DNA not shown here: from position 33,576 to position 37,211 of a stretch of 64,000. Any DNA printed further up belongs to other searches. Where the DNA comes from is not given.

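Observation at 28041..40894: Five direct copies of the thrS 3' end partition the thrS-dnaE interval into four cassette-like segments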

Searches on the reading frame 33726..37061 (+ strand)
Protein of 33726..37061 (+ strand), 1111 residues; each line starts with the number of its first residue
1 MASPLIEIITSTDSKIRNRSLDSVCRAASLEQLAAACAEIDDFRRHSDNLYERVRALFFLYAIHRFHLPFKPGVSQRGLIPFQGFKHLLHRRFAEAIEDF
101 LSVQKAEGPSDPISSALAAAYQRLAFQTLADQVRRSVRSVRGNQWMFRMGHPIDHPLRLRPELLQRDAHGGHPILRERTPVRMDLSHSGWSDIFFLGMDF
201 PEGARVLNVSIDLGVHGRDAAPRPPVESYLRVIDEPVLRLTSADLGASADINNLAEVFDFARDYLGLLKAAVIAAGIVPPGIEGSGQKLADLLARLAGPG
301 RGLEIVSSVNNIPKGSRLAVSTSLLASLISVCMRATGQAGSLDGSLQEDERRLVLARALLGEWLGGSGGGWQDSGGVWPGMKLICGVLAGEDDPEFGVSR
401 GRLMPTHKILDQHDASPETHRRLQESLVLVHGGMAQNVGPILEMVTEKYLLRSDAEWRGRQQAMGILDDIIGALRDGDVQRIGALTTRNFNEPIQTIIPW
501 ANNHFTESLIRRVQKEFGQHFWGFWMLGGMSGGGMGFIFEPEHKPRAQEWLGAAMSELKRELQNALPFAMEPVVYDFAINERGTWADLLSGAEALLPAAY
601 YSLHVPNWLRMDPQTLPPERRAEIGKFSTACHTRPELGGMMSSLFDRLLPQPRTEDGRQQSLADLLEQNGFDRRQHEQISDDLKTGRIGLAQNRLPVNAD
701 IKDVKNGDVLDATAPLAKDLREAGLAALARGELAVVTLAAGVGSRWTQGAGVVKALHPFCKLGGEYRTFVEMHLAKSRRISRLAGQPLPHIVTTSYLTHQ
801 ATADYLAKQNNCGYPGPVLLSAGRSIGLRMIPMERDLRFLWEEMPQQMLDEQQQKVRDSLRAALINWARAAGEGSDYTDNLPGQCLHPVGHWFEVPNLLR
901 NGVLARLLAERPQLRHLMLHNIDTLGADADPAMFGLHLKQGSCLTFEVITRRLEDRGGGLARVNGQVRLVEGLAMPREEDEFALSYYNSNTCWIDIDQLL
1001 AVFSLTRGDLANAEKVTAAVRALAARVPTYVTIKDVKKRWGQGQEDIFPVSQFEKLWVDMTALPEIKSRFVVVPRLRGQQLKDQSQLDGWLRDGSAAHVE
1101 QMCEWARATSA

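Call 11: search_protein_families(library=pfam, proteins=[window:33726-37061:+], max_evalue=0.001)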
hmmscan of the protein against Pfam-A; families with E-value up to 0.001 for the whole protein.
window:33726-37061:+ (1111 aa): 1 family
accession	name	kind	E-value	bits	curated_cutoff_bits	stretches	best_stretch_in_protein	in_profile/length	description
PF01704.24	UDPGP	-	3.7e-11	42.8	22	1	888-1003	164-283/413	UTP--glucose-1-phosphate uridylyltransferase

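Call 49: find_related_loci(query=window:33726-37058:+, collection=genome_contigs, flank=8000)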
Query window:33726-37058:+ (1111 aa) in genome_contigs; peptide patterns used: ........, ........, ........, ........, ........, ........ (x = any residue, [..] = any of these).
600 stretches matched a pattern (row limit reached: there are more); 595 encode a relative of the query (tblastn E <= 1e-3); the best 80 are kept; 80 distinct loci.
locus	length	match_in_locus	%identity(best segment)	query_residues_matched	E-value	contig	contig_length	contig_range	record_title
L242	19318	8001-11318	78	1-1106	0e+0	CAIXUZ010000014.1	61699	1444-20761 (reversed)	MAG: uncultured Verrucomicrobia subdivision 3 bacterium isolate MJ-time_bin-1719 genome assembly, contig: bin-1719:14/82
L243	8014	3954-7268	78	1-1105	0e+0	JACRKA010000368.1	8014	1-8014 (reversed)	MAG: Verrucomicrobia bacterium isolate NC_groundwater_1843_Pr3_B-0.1um_65_12 SR-2_scaffold_141_3790958, whole genome sho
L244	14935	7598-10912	79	1-1105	0e+0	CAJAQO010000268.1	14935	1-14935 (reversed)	MAG: uncultured Verrucomicrobia subdivision 3 bacterium isolate B-2_bin-237 genome assembly, contig: bin-237:268/335, wh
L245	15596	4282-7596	79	1-1105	0e+0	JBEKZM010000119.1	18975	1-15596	MAG: Verrucomicrobiota bacterium isolate SPRUCE 6 SPRUCE_6_119, whole genome shotgun sequence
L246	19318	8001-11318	74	1-1105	0e+0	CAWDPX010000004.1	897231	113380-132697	MAG: uncultured Verrucomicrobiae bacterium isolate MFD01689.bin.2.14 genome assembly, contig: contig_15800, whole genome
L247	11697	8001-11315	74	1-1105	0e+0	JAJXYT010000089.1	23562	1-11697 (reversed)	MAG: bacterium isolate BP7.bin11 NODE_2949_length_23562_cov_1.559505, whole genome shotgun sequence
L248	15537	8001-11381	72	1-1105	0e+0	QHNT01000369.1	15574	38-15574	MAG: Verrucomicrobia bacterium isolate AV7 14_0929_05_30cm_scaffold_7814_curated, whole genome shotgun sequence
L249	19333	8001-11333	75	5-1105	0e+0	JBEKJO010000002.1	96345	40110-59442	MAG: Verrucomicrobiota bacterium isolate SPRUCE 325 SPRUCE_325_2, whole genome shotgun sequence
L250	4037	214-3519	74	5-1105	0e+0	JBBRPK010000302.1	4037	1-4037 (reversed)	MAG: Verrucomicrobiota bacterium isolate La1_metabat2.433 LA1C_B2.433_k141_668573L_4037_cov_19.0616, whole genome shotgu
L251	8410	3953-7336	73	1-1106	0e+0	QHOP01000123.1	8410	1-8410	MAG: Verrucomicrobia bacterium isolate AV5 14_0919_12_20cm_scaffold_5157_curated, whole genome shotgun sequence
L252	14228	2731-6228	70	1-1105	0e+0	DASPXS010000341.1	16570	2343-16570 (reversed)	MAG TPA_asm: Haliangiales bacterium isolate SMAG_U11573 k141_331291, whole genome shotgun sequence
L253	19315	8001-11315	74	1-1105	0e+0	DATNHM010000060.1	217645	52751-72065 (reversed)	MAG TPA_asm: Candidatus Limnocylindrales bacterium isolate SMAG_U11347 k141_1234816, whole genome shotgun sequence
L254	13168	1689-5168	70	5-1106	0e+0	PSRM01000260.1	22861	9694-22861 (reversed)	MAG: Verrucomicrobia bacterium isolate Amazon FNV 2010 0 4 contig_75_43748982_partial_22860_45721, whole genome shotgun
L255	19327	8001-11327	73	1-1109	0e+0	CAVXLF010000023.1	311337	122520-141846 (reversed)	MAG: uncultured Verrucomicrobiae bacterium isolate MFD04780.bin.2.37 genome assembly, contig: contig_4302, whole genome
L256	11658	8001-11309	72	5-1105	0e+0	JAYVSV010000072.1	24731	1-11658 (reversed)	MAG: Verrucomicrobiota bacterium isolate GL74_DN_metabat_45 GL74_DN_metabat_45_71, whole genome shotgun sequence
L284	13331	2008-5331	69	5-1111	0e+0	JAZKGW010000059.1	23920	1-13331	MAG: Verrucomicrobiota bacterium isolate DC_RB_04_SPN110320-bin069_1 DCRB04SPN_B069_1_000000000059, whole genome shotgun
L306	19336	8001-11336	70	1-1111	0e+0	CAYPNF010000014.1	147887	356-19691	MAG TPA_asm: uncultured Verrucomicrobiota bacterium isolate SRP302447_co1_807 genome assembly, contig: NODE_408_length_1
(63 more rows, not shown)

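Call 74: search_protein_families(library=ncbifam, proteins=[window:33726-37061:+], max_evalue=0.001)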
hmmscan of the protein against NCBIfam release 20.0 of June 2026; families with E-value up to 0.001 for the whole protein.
window:33726-37061:+ (1111 aa): 1 family
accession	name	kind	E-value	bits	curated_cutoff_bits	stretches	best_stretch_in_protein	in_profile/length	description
NF009948.0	PRK13412.1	equivalog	6.3e-24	83.7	721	1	175-537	610-932/974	bifunctional fucokinase/fucose-1-phosphate guanylyltransferase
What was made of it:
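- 32839..37061 (+): Cargo: an NTP-transferase (32839-33684) and a 1111-aa UDPGP/fucokinase-like protein (33726-37061). The stop codon of the latter lies inside copy 4. Pfam and NCBIfam (calls 11, 74).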
